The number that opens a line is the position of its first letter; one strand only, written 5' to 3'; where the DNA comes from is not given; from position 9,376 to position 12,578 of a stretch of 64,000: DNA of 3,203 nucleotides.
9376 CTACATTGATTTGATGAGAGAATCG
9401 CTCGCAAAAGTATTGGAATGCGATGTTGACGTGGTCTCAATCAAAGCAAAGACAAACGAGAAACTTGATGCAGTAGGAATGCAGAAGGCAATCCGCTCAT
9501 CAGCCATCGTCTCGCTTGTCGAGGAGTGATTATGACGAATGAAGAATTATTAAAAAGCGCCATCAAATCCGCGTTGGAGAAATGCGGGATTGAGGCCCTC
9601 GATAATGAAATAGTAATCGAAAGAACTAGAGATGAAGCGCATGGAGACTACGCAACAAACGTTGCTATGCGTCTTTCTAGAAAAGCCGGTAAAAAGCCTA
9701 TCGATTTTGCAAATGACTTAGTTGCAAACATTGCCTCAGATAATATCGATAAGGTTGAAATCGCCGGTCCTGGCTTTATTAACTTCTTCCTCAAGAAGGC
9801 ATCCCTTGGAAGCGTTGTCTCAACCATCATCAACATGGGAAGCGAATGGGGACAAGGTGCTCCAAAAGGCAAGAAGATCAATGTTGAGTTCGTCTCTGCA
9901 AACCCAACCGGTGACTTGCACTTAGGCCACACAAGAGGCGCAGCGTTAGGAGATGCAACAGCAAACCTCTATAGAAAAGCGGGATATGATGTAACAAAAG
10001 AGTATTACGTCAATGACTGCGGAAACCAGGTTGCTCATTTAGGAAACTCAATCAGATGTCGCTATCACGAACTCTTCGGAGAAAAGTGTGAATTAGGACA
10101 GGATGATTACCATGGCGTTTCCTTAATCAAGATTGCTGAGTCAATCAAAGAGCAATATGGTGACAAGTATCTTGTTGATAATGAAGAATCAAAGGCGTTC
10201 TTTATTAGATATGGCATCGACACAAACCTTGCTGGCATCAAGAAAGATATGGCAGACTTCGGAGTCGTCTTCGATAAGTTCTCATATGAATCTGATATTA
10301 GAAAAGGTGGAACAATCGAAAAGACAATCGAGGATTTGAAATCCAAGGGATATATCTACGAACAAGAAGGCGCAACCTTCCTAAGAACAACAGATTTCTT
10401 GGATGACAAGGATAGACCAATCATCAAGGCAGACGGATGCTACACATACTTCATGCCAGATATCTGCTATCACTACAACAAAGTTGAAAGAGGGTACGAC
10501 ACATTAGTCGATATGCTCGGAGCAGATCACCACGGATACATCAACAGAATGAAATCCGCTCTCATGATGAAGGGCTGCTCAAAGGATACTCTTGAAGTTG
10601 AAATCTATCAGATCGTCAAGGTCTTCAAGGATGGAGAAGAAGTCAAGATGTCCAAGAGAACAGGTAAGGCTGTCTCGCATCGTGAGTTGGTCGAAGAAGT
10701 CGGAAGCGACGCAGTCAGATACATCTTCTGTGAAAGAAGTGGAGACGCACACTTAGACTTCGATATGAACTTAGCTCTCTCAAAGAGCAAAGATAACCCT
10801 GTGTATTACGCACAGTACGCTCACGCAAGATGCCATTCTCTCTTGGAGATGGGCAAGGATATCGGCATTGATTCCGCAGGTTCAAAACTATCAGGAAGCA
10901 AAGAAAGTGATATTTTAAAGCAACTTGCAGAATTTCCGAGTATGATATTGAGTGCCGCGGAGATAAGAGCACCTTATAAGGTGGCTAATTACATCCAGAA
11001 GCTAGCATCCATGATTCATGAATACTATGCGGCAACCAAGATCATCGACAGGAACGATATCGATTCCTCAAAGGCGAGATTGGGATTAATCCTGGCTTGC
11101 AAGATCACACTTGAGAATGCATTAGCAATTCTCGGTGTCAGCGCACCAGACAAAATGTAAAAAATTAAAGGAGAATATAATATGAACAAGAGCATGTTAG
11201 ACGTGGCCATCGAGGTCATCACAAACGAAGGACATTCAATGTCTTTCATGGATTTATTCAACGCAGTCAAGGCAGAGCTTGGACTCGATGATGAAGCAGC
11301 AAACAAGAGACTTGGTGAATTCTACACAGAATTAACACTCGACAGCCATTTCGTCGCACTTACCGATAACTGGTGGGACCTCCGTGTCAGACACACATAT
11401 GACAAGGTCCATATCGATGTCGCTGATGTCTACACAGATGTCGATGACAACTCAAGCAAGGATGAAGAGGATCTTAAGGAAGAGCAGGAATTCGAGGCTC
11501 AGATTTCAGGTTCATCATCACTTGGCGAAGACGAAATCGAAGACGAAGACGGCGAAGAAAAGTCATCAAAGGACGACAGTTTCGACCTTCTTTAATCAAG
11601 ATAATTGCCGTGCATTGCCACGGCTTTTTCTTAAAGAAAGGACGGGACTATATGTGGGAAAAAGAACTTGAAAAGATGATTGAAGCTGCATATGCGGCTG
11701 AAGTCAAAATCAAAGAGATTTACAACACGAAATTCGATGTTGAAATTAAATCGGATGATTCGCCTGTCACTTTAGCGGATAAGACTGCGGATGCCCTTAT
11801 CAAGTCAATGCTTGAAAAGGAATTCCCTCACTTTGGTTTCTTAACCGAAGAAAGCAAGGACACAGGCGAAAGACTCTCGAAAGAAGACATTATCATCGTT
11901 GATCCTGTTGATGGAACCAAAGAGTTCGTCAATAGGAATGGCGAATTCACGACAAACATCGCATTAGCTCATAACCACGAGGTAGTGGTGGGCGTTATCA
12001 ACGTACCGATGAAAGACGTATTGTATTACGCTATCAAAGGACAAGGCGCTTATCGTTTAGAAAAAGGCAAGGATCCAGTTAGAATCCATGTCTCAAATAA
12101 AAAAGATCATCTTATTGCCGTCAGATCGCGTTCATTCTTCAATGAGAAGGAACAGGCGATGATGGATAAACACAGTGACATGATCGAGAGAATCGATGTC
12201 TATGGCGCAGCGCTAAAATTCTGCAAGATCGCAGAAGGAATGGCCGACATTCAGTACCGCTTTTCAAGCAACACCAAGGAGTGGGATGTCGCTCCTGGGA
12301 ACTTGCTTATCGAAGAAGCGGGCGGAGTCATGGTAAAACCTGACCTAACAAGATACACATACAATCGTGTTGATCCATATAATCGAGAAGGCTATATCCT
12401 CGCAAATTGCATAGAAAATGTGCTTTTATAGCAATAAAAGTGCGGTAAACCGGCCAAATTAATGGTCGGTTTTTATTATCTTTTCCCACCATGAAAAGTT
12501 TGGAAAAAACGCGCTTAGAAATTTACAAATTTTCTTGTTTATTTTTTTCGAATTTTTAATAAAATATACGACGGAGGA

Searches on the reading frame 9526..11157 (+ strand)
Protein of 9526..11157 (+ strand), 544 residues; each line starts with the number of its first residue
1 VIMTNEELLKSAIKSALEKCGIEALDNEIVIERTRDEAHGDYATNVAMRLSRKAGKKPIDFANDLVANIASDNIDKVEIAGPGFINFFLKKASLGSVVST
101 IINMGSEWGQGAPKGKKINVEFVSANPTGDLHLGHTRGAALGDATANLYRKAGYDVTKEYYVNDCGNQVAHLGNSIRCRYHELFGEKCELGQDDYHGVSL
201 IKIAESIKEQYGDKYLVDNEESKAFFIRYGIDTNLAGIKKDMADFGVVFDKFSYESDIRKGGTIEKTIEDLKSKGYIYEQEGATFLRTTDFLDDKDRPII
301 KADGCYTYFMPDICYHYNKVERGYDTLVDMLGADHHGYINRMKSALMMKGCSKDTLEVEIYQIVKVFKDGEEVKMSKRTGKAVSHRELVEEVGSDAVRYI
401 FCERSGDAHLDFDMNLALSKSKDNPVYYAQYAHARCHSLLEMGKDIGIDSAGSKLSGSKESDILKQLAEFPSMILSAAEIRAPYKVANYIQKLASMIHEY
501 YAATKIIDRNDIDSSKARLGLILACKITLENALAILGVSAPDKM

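Call 55: search_protein_families(library=pfam, proteins=[window:9526-11157:+], max_evalue=0.00001)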
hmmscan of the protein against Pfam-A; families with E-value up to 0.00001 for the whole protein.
window:9526-11157:+ (544 aa): 4 families
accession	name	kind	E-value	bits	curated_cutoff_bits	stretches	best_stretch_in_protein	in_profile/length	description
PF05746.21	DALR_1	-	4.8e-28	98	22.3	1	430-544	2-117/117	DALR anticodon binding domain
PF03485.21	Arg_tRNA_synt_N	-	3.3e-26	92.2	21.5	1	9-89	3-85/85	Arginyl tRNA synthetase N terminal domain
PF00750.26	tRNA-synt_1d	-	1.8e-20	73.6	23.3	1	101-400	5-306/349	tRNA synthetases class I (R), catalytic domain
PF09334.17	tRNA-synt_1g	-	2.8e-07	30.1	20.1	0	369-415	322-367/391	tRNA synthetases class I (M)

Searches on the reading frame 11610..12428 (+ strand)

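Call 55: search_protein_families(library=pfam, proteins=[window:11610-12428:+], max_evalue=0.00001)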
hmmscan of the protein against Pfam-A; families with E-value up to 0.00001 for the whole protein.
window:11610-12428:+ (273 aa): 1 family
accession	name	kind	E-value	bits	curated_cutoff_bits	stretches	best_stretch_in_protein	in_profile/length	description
PF00459.30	Inositol_P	-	2.1e-50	172.1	27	1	23-253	9-247/271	Inositol monophosphatase family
